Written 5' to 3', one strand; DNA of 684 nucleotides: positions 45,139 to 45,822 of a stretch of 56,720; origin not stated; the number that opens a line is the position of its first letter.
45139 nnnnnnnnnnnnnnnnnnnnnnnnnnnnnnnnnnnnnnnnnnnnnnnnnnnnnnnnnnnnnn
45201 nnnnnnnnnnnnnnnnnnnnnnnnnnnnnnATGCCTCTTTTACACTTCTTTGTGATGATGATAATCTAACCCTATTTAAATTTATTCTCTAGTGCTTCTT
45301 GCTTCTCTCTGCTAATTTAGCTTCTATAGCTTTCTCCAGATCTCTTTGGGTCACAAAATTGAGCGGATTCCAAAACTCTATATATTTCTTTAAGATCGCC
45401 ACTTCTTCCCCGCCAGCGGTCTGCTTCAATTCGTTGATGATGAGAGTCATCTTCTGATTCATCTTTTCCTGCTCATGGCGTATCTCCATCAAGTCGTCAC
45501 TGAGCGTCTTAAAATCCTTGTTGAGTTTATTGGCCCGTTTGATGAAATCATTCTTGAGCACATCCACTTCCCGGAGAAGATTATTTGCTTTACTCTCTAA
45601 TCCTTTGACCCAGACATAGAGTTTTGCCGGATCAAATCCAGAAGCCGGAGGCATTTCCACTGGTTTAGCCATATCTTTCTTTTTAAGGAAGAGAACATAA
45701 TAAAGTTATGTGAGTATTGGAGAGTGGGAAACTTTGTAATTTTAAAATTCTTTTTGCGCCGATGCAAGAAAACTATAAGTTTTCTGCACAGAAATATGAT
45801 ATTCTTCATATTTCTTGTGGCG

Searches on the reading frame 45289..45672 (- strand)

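Call 15: search_protein_families(library=pfam, proteins=[window:45289-45672:-], max_evalue=0.01)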
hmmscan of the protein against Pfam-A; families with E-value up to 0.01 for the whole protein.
window:45289-45672:- (127 aa): 1 family
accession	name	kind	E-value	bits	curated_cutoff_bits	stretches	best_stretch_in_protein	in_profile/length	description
PF16471.10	JIP_LZII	-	0.0015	19.1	30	1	36-83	24-71/71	JNK-interacting protein leucine zipper II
